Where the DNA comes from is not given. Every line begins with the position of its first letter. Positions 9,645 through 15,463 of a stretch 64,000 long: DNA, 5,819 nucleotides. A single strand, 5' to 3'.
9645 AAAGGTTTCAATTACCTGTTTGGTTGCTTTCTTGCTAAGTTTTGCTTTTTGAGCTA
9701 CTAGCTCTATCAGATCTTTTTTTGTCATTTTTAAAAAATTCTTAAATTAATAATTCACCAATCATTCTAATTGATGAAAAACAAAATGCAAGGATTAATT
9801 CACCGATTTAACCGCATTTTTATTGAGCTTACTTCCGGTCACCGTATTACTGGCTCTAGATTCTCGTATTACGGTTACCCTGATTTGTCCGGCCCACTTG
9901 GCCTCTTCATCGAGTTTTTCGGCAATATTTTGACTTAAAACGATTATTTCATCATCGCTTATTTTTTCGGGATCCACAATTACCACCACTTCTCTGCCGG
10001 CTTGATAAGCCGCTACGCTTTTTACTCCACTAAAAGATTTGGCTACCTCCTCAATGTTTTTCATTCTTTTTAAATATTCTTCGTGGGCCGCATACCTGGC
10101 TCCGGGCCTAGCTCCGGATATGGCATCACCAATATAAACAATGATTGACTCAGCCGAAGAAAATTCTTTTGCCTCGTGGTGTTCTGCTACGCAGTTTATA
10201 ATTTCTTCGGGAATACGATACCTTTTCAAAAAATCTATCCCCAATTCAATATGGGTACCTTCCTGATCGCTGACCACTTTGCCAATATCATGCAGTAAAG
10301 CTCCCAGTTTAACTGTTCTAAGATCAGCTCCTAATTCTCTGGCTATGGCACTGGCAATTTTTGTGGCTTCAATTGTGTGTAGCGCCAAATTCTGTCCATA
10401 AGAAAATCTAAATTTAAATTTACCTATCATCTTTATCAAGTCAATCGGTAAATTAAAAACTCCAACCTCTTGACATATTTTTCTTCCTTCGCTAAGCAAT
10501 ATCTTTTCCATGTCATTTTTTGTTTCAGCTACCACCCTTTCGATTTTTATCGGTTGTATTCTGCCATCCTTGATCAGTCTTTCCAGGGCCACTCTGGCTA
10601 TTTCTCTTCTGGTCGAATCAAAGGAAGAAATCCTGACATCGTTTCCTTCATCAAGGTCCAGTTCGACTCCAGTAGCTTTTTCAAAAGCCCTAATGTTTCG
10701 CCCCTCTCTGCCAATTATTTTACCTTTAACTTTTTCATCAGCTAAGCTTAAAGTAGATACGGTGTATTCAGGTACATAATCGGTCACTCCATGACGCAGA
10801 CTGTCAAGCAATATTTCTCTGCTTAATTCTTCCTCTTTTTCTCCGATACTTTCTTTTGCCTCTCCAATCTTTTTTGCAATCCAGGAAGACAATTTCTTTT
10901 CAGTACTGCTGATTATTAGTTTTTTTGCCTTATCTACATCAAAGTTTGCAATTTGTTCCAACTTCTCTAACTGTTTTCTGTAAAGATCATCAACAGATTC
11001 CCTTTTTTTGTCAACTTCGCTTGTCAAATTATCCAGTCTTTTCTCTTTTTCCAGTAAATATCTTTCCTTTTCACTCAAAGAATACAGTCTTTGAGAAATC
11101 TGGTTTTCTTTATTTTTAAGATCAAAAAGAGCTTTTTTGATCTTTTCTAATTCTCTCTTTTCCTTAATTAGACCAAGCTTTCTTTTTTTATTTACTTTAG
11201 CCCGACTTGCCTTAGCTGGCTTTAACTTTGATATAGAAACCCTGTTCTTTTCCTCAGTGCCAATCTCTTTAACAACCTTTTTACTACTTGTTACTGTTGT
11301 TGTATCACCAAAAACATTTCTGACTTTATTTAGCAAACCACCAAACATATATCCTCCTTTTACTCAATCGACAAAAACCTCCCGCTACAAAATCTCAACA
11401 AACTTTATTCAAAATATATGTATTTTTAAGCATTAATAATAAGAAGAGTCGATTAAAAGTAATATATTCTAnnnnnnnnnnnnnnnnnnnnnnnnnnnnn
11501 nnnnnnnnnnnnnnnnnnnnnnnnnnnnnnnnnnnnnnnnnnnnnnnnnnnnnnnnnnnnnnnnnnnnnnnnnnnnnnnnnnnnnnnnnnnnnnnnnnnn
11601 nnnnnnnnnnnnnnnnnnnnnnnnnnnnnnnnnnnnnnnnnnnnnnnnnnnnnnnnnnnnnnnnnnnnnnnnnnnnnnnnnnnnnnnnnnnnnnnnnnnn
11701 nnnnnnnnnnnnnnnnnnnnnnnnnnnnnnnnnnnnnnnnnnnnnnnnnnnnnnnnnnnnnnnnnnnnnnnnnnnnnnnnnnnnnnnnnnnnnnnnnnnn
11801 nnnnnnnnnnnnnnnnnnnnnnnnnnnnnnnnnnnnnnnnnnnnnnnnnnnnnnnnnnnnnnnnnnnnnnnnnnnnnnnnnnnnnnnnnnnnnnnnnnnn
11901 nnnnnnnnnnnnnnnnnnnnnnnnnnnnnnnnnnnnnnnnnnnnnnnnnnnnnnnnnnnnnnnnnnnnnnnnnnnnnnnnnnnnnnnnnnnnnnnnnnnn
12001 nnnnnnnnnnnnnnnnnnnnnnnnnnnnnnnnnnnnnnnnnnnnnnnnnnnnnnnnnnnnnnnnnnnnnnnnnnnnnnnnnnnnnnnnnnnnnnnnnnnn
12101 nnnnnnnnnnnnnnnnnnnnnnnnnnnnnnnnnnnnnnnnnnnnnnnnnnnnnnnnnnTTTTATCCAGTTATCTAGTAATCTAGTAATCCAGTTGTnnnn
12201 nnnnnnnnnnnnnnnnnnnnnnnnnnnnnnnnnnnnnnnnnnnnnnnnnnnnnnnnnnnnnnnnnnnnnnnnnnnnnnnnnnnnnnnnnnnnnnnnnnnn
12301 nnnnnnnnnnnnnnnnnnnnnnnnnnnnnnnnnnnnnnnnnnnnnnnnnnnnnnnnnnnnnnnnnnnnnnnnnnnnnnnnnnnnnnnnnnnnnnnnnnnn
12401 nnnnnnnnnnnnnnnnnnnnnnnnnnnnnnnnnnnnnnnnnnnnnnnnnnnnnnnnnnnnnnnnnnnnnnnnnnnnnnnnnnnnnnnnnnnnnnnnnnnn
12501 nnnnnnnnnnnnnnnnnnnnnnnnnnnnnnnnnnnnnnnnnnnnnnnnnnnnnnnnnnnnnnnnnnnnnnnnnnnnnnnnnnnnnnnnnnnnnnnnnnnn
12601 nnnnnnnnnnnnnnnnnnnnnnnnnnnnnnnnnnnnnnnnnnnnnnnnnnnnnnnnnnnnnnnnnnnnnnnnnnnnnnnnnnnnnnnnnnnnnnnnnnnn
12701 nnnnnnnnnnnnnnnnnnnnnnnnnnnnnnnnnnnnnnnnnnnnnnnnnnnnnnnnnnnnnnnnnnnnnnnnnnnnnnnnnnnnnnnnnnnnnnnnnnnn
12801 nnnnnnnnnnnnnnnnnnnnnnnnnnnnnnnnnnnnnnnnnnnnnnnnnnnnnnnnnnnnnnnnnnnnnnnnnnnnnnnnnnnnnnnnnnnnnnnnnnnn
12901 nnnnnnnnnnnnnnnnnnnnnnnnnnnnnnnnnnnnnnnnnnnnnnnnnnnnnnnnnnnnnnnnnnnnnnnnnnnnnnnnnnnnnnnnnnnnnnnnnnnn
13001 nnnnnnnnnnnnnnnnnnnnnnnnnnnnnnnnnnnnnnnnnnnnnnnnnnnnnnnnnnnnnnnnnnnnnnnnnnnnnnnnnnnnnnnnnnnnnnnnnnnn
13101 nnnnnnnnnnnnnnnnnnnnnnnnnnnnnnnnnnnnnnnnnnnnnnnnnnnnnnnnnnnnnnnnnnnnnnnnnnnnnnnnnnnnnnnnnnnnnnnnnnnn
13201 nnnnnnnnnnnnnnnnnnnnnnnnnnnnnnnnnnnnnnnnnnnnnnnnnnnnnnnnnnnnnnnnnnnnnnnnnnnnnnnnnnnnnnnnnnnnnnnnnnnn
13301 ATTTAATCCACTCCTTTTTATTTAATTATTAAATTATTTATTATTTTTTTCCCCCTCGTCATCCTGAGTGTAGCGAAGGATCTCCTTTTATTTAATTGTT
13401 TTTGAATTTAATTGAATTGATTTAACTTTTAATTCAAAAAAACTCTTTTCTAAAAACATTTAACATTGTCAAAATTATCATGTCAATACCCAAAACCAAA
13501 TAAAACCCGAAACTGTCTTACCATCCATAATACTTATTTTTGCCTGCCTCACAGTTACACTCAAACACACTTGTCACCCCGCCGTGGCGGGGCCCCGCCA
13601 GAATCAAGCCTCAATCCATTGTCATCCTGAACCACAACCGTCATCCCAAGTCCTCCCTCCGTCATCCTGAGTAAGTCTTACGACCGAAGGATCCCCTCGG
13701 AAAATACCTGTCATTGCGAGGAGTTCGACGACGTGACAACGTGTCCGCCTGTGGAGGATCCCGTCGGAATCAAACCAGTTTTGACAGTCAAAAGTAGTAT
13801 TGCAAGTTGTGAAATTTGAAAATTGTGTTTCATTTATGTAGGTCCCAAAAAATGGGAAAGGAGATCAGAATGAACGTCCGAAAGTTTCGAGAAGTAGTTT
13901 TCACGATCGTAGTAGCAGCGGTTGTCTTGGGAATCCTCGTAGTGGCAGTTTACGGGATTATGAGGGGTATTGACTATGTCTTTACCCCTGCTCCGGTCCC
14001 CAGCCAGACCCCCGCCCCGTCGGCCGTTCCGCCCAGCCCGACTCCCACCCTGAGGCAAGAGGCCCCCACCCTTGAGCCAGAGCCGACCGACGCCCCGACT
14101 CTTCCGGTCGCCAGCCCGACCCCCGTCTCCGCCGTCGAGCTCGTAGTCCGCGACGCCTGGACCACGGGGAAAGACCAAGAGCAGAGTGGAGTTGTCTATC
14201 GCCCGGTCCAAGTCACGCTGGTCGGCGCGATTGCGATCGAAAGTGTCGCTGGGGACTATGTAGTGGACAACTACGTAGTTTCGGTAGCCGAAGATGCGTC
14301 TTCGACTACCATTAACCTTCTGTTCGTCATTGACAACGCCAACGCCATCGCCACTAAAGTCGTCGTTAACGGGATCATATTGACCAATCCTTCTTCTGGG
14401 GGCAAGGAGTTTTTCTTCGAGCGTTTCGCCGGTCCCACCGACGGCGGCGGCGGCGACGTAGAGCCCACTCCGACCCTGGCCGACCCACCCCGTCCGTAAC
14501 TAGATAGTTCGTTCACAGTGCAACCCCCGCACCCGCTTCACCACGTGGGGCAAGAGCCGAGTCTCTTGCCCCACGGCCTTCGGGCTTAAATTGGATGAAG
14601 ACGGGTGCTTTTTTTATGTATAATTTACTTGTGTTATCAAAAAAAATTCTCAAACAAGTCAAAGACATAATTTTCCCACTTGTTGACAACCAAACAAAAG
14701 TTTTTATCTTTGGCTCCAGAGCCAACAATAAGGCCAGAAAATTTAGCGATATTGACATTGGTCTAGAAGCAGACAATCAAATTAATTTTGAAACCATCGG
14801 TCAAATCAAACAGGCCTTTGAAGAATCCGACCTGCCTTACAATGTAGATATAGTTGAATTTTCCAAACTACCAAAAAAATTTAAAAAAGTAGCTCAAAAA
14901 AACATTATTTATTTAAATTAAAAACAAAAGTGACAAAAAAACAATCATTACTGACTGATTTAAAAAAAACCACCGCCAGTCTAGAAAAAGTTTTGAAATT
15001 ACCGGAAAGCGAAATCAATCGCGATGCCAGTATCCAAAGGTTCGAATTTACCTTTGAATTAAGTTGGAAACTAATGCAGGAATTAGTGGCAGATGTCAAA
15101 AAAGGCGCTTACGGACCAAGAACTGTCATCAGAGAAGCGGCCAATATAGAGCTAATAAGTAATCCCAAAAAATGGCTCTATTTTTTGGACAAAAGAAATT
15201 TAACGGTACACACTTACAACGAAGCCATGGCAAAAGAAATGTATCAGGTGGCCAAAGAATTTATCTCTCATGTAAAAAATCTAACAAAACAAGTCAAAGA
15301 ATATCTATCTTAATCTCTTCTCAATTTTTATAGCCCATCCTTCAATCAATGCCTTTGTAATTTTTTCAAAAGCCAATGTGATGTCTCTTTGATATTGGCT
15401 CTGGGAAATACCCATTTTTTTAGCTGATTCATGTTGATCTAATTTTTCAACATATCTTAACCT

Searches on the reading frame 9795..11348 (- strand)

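Call 8: search_protein_families(library=pfam, proteins=[window:9795-11348:-])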
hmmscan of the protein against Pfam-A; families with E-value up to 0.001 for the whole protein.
window:9795-11348:- (517 aa): 4 families
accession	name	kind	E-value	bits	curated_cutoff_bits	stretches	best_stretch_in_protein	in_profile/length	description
PF01966.28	HD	-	2.5e-15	57.2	22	1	324-411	4-114/116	HD domain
PF12072.13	RNase_Y_N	-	4.1e-14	52.9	32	1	64-184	77-194/201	RNase Y N-terminal region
PF00013.35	KH_1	-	1.5e-05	25.1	21.5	1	205-252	8-61/66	KH domain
PF08668.18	HDOD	-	7.2e-05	22.8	22.9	0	320-359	94-134/196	HDOD domain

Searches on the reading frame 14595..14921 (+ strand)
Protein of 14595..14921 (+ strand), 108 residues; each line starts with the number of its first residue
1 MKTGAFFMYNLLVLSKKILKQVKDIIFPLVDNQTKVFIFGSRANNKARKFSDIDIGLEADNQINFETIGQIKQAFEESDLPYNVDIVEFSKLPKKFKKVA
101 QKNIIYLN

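Call 40: search_protein_families(library=pfam, proteins=[window:14595-14921:+], max_evalue=0.01)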
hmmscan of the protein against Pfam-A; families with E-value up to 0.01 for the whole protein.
window:14595-14921:+ (108 aa): 3 families
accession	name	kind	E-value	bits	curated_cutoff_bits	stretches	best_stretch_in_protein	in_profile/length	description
PF18765.7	Polbeta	-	1.2e-14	54.7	26.9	1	34-102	14-82/93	Polymerase beta, Nucleotidyltransferase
PF01909.29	NTP_transf_2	-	3.8e-11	43.7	21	1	28-106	13-92/93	Nucleotidyltransferase domain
PF22600.2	MTPAP-like_central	-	0.00018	22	27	1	16-74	23-86/139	Poly(A) RNA polymerase, mitochondrial-like, central palm domain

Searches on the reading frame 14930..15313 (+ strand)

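Call 40: search_protein_families(library=pfam, proteins=[window:14930-15313:+], max_evalue=0.01)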
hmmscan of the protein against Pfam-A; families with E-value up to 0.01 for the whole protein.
window:14930-15313:+ (127 aa): 2 families
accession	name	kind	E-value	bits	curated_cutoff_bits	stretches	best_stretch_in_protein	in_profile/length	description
PF08780.16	NTase_sub_bind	-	1.2e-33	116.2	31.8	1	8-123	3-125/126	Nucleotidyltransferase substrate binding protein like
PF01934.22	HepT-like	-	5.5e-05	23.3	23.5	1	24-121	20-119/120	Ribonuclease HepT-like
